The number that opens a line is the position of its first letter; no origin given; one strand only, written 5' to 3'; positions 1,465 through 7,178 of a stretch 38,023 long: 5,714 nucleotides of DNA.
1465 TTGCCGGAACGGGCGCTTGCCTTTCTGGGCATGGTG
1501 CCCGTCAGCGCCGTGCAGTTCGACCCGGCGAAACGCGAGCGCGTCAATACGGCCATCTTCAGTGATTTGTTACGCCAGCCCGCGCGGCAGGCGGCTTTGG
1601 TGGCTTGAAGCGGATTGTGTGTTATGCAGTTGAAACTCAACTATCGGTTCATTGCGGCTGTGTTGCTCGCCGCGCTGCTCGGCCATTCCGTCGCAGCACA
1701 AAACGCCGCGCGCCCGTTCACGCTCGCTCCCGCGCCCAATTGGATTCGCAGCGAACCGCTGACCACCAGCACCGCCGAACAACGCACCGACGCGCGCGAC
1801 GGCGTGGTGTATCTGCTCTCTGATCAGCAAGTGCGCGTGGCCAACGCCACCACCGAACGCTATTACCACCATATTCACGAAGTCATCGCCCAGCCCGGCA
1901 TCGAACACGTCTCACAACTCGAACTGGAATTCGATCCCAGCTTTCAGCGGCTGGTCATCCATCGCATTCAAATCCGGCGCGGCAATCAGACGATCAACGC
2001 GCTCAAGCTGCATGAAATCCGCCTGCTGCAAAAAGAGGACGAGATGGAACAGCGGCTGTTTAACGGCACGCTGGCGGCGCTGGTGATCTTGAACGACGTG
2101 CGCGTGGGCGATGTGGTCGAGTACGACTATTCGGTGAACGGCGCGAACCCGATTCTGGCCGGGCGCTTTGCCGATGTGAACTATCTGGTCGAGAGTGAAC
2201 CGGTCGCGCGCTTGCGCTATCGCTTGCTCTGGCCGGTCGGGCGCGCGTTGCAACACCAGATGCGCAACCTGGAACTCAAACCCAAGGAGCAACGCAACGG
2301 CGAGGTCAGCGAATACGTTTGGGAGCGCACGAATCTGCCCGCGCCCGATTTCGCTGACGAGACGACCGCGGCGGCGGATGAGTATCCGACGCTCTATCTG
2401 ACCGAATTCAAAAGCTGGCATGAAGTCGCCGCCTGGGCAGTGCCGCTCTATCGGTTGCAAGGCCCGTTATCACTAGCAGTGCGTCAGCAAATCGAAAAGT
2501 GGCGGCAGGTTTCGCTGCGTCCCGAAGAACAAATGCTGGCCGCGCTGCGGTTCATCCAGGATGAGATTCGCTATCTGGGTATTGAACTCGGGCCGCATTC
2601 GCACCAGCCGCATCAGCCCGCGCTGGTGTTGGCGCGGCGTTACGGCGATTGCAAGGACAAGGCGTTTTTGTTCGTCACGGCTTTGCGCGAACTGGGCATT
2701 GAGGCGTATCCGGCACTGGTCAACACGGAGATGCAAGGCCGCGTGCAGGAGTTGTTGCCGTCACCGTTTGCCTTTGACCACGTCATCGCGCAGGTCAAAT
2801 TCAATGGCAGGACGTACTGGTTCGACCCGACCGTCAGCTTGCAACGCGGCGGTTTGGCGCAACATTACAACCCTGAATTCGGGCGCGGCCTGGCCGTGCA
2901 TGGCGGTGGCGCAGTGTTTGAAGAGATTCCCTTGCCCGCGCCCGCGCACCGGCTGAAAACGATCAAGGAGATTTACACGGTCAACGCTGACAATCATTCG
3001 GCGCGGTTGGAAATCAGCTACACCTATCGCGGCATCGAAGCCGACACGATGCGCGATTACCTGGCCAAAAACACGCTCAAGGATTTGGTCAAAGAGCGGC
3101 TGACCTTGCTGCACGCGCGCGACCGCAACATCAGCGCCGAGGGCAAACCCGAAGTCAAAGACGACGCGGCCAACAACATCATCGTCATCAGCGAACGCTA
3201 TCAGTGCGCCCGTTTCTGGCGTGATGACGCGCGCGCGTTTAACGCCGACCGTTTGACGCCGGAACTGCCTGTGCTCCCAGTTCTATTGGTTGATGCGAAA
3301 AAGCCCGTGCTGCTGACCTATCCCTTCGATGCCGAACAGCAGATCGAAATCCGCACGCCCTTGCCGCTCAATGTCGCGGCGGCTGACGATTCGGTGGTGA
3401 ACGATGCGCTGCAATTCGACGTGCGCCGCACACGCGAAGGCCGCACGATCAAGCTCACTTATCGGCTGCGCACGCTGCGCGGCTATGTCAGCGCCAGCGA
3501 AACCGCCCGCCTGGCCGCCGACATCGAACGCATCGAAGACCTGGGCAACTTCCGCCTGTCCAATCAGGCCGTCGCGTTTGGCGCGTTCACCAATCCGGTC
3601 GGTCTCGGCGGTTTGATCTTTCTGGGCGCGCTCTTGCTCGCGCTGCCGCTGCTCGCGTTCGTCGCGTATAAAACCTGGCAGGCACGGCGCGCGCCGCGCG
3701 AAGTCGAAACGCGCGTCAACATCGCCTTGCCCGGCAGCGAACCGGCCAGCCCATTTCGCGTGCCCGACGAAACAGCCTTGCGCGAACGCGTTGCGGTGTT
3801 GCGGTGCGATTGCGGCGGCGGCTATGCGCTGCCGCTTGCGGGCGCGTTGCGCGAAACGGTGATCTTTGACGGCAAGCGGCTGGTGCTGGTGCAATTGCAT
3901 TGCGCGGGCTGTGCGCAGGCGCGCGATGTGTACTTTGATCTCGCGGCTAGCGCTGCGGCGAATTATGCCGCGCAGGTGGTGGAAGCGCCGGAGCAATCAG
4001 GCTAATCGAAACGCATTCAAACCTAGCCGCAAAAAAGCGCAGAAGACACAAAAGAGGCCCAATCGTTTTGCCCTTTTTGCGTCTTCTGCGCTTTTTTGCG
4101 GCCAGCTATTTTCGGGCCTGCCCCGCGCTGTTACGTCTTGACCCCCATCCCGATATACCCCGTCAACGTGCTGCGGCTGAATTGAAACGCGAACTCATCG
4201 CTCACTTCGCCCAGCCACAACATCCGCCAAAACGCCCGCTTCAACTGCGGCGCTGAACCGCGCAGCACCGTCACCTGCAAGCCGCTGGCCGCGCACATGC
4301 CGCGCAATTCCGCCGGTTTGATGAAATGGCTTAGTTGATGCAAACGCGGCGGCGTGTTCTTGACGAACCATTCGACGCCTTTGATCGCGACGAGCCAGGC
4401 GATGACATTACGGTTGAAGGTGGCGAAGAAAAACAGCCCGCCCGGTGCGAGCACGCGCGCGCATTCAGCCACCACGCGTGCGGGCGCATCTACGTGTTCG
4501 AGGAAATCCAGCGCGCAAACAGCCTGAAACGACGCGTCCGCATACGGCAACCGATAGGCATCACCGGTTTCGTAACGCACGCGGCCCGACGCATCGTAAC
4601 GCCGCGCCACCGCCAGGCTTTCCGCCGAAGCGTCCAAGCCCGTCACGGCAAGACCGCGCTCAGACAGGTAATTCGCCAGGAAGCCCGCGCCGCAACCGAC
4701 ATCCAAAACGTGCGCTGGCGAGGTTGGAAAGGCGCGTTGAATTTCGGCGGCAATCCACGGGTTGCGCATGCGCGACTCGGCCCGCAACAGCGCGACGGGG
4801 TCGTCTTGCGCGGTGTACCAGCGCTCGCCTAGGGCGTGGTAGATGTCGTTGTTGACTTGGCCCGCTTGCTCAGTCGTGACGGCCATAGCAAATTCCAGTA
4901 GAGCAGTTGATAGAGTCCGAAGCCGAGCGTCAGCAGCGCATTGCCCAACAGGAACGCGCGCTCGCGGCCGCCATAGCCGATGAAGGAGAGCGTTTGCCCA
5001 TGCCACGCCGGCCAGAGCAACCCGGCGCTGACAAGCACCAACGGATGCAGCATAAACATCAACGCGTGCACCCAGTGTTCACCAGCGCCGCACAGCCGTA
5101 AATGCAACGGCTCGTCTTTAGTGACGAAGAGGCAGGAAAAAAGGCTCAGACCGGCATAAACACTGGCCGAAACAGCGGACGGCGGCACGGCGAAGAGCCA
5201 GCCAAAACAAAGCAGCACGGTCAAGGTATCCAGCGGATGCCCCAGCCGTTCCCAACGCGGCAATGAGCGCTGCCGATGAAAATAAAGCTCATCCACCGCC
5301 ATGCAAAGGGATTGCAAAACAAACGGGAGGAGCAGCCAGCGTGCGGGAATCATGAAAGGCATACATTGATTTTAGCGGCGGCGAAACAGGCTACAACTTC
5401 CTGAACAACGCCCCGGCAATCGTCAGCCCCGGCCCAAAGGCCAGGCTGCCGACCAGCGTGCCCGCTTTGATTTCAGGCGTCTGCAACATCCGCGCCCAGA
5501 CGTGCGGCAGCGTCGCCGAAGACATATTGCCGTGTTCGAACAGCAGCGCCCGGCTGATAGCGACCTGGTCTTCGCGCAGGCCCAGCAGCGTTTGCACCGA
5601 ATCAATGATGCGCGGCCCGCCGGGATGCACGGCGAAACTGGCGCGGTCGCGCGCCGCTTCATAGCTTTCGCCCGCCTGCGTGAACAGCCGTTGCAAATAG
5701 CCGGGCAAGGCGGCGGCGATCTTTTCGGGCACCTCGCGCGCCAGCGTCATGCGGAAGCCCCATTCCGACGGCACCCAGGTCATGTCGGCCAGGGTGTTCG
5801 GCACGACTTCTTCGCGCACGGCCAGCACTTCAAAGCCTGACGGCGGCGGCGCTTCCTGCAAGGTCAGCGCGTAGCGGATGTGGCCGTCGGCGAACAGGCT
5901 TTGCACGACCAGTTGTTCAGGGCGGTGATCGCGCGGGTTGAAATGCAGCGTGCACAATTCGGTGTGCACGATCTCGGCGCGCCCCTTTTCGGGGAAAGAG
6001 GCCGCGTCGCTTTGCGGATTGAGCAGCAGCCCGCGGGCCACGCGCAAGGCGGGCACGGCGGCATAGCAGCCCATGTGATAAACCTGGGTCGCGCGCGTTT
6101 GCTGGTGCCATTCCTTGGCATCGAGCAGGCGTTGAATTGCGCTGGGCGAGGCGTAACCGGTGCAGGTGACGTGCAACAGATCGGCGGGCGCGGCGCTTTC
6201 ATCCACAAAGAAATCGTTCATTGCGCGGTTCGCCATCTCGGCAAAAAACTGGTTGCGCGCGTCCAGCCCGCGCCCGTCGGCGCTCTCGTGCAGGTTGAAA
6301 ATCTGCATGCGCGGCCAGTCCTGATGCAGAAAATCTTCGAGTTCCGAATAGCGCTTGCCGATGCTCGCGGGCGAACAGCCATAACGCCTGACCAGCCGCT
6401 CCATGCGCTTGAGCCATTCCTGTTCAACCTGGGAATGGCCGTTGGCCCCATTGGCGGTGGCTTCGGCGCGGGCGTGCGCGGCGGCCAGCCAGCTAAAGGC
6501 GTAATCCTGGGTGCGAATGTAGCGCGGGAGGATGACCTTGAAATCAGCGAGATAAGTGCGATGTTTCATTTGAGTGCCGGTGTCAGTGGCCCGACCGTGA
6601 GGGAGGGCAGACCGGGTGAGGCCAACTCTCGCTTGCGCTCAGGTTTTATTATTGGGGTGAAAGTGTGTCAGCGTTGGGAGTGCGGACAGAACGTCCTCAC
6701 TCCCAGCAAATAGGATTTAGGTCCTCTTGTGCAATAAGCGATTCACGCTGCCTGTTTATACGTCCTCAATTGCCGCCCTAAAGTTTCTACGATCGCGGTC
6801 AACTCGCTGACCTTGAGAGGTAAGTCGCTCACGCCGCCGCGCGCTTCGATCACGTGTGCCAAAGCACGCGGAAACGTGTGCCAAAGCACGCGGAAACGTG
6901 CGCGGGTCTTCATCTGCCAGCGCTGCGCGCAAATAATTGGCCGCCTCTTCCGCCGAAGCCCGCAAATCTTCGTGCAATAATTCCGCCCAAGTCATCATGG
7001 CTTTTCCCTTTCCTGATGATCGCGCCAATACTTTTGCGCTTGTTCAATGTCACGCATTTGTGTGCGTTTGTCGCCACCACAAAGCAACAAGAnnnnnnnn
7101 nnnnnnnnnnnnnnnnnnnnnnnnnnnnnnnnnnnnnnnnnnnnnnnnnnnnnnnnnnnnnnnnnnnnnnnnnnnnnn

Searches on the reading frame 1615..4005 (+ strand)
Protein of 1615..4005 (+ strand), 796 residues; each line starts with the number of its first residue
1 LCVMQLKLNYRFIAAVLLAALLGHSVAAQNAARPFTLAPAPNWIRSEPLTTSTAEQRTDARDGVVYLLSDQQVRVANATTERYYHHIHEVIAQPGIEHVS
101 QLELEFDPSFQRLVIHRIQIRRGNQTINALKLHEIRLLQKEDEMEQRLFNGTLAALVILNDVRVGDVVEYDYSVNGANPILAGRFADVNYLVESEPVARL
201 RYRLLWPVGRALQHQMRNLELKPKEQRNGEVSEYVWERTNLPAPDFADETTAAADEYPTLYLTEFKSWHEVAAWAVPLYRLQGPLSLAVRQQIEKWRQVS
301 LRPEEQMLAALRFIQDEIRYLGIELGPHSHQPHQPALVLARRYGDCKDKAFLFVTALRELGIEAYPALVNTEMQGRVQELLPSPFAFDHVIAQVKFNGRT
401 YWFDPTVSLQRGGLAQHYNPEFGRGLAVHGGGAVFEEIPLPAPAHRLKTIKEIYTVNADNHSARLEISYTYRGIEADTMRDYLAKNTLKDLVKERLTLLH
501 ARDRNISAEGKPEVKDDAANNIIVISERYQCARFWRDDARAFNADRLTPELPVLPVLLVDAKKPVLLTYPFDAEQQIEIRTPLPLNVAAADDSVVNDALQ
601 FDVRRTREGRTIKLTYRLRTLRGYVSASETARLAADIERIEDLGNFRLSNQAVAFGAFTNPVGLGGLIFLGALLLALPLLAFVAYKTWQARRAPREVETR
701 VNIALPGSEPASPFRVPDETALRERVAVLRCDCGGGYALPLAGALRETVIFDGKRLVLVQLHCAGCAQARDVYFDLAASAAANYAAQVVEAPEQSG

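Call 61: search_protein_families(library=pfam, proteins=[window:1615-4005:+], max_evalue=0.0001)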
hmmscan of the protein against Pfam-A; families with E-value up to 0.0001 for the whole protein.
window:1615-4005:+ (796 aa): 2 families
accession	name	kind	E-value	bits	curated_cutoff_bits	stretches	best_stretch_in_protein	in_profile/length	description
PF12969.12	DUF3857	-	6.7e-40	137.3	24.6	1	77-244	2-169/170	Domain of Unknown Function with PDB structure (DUF3857)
PF01841.26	Transglut_core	-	2.1e-06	28.4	23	1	302-400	13-102/108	Transglutaminase-like superfamily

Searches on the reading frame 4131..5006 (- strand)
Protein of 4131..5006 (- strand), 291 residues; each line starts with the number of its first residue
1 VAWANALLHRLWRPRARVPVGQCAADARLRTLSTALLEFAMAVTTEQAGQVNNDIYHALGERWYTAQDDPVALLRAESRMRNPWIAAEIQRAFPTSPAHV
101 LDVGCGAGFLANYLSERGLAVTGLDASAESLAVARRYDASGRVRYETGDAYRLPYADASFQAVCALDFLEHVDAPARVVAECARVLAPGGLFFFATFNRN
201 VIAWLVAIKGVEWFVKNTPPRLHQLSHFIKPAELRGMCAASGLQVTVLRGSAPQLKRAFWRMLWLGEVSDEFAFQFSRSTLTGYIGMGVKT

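Call 25: search_protein_families(library=ncbifam, proteins=[window:4131-5006:-], max_evalue=0.00001)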
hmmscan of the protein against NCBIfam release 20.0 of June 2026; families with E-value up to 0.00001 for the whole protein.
window:4131-5006:- (291 aa): 31 families (the best 25 are shown)
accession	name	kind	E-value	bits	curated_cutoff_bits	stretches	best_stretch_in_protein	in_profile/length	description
TIGR01983.1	UbiG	equivalog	9.5e-39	133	102.95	1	56-252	5-209/228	bifunctional 2-polyprenyl-6-hydroxyphenol methylase/3-demethylubiquinol 3-O-methyltransferase UbiG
NF045667.1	MTase_DVU1556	equivalog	9.4e-23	80.8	155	1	95-275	21-192/213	DVU_1556 family methyltransferase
TIGR01934.1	MenG_MenH_UbiE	subfamily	1.1e-16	60.8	158.35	1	82-223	25-168/223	ubiquinone/menaquinone biosynthesis methyltransferase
NF045825.1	FAmtase_mtf2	equivalog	1.7e-15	56.9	400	1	99-259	61-217/248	fatty-acid O-methyltransferase Mtf2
TIGR02072.1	BioC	equivalog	1.2e-14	54.8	184.95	1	94-200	32-138/244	malonyl-ACP O-methyltransferase BioC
NF045823.1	PthPhpthDimycoMt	equivalog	8.5e-14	51.3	300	1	99-204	69-178/256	phthiotriol/phenolphthiotriol dimycocerosates methyltransferase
NF043040.1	corrin_prot_MT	hypoth_equivalog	1e-13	51.3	180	1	85-194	30-147/216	corrinoid protein-associated methyltransferase CpaM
NF007610.0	PRK10258.1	equivalog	2.8e-13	49.8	342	1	98-202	44-146/251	malonyl-ACP O-methyltransferase BioC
NF001244.0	PRK00216.1-5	equivalog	5.4e-13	48.8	216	1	83-207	35-166/236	bifunctional demethylmenaquinone methyltransferase/2-methoxy-6-polyprenyl-1,4-benzoquinol methylase UbiE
NF041255.1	mycofact_MftM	equivalog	5.5e-13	48.9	200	1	96-185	139-232/289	mycofactocin oligosaccharide methyltransferase MftM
NF001241.0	PRK00216.1-2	equivalog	5.7e-13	49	327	1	86-208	41-161/231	demethylmenaquinone methyltransferase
NF047649.1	MTase_UXPK_star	exception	1.2e-10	40.9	460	1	98-195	79-182/283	methyltransferase/UXPK-star double selenoprotein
NF041537.1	ArsM_AhpD_UU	exception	7.4e-10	38.1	510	1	98-195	78-181/345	arsenite methyltransferase/AhpD domain selenoprotein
NF008300.0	PRK11088.1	equivalog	6.1e-09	35.8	303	1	85-196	74-181/272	23S rRNA (guanine(745)-N(1))-methyltransferase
TIGR02021.1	BchM-ChlM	equivalog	2.2e-08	33.8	158.9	1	94-172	52-131/218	magnesium protoporphyrin IX methyltransferase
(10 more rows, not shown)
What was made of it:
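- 4131..5006 (-): UbiG-like O-methyltransferase. The true start is probably internal, since homologues are 252-259 aa. TIGR01983 UbiG scores 133 bits, above its cut-off of 103 (call 25).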

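Call 26: search_protein_families(library=pfam, proteins=[window:4131-5006:-], max_evalue=0.001)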
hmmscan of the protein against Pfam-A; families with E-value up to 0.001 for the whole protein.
window:4131-5006:- (291 aa): 10 families
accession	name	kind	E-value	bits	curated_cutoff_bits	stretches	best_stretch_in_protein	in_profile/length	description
PF08241.18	Methyltransf_11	-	9.6e-26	90.7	21.2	1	101-194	1-95/95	Methyltransferase domain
PF13649.12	Methyltransf_25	-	5.3e-22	78.8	27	1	100-190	1-97/97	Methyltransferase domain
PF13489.12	Methyltransf_23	-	1.1e-20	74.5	27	1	85-246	9-162/164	Methyltransferase domain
PF08242.18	Methyltransf_12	-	1.4e-14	55.1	30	1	101-192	1-98/98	Methyltransferase domain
PF13847.12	Methyltransf_31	-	5.8e-14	52.4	27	1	98-198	5-113/145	Methyltransferase domain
PF07021.18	MetW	-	5.9e-08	33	21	1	97-246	14-163/193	Methionine biosynthesis protein MetW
PF01209.24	Ubie_methyltran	-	6.7e-07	29.3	20.1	1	84-204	35-161/233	ubiE/COQ5 methyltransferase family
PF05175.20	MTS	-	7.3e-05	22.9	23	1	98-138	33-75/170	Methyltransferase small domain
PF02353.26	CMAS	-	0.00018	21.4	27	1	99-204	65-174/273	Mycolic acid cyclopropane synthetase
PF03848.20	TehB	-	0.00019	21.3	20.4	1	95-135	29-69/193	Tellurite resistance protein TehB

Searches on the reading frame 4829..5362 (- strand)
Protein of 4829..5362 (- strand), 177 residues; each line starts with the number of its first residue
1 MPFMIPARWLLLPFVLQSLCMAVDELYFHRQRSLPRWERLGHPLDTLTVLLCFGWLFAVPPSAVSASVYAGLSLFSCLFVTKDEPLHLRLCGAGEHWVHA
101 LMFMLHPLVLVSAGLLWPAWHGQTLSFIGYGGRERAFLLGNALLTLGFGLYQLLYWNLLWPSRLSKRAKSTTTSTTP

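Call 25: search_protein_families(library=ncbifam, proteins=[window:4829-5362:-], max_evalue=0.00001)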
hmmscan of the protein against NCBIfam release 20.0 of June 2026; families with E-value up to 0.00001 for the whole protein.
window:4829-5362:- (177 aa): 0 families

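Call 26: search_protein_families(library=pfam, proteins=[window:4829-5362:-], max_evalue=0.001)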
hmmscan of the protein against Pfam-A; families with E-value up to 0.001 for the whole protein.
window:4829-5362:- (177 aa): 0 families

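Call 79: search_protein_families(library=ncbifam, proteins=[window:4829-5362:-], max_evalue=1)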
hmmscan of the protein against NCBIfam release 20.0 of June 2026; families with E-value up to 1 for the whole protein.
window:4829-5362:- (177 aa): 0 families
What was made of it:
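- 4829..5362 (-): 177-aa His-rich membrane protein with no family match, always found with the PKS and methyltransferase. No Pfam or NCBIfam hit (calls 25, 26, 79).
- The third gene is not a recognisable hydroxylase or oxidoreductase (calls 25, 26, 79).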

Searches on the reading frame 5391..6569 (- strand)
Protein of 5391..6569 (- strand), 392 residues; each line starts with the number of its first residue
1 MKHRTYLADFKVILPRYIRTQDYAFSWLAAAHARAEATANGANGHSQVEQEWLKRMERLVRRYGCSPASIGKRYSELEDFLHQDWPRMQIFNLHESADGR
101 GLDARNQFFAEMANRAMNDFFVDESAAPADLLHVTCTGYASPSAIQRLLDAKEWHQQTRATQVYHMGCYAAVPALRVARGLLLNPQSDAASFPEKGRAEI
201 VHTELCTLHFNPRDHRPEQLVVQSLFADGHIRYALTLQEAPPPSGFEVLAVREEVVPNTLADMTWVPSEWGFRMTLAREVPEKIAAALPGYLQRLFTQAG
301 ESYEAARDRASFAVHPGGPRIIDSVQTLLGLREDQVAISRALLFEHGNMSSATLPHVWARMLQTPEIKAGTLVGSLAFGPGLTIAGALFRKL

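Call 25: search_protein_families(library=ncbifam, proteins=[window:5391-6569:-], max_evalue=0.00001)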
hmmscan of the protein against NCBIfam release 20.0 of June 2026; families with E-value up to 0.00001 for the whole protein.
window:5391-6569:- (392 aa): 3 families
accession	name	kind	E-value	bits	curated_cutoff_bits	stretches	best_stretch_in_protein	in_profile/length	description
NF042429.2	DHPHCoAsyn_DpgA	equivalog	2.7e-24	85.7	425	1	96-390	57-349/350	3,5-dihydroxyphenylacetyl-CoA synthase DpgA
NF006829.0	PRK09352.1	subfamily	6.5e-09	35.2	249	1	310-390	243-320/322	beta-ketoacyl-ACP synthase 3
TIGR00747.1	fabH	subfamily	1.3e-06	27.7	292.1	1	314-390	248-321/322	beta-ketoacyl-ACP synthase III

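Call 26: search_protein_families(library=pfam, proteins=[window:5391-6569:-], max_evalue=0.001)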
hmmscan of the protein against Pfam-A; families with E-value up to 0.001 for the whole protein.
window:5391-6569:- (392 aa): 3 families
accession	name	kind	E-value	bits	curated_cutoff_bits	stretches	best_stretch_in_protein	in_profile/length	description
PF02797.21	Chal_sti_synt_C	-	5e-21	75.7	27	1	252-390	6-148/151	Chalcone and stilbene synthases, C-terminal domain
PF08541.16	ACP_syn_III_C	-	4.8e-12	46.3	26.6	1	311-390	13-89/90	3-Oxoacyl-[acyl-carrier-protein (ACP)] synthase III C terminal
PF00195.25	Chal_sti_synt_N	-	4.8e-08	33.2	27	1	65-230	57-216/225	Chalcone and stilbene synthases, N-terminal domain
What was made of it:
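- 5391..6569 (-): Type III polyketide synthase, syntenic with A-B-C in the window's clade only. Pfam Chal_sti_synt_N/C (call 26).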

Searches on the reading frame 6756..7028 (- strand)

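Call 50: search_protein_families(library=pfam, proteins=[window:6756-7028:-], max_evalue=0.001)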
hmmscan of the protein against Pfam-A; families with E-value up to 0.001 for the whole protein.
window:6756-7028:- (90 aa): 0 families

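Call 79: search_protein_families(library=ncbifam, proteins=[window:6756-7028:-], max_evalue=1)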
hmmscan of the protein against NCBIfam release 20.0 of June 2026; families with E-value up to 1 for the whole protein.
window:6756-7028:- (90 aa): 1 family
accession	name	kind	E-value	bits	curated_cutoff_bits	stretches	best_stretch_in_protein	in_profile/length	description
TIGR02684.1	dnstrm_HI1420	hypoth_equivalog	0.0059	16.8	53.7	1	24-53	12-41/89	addiction module antidote protein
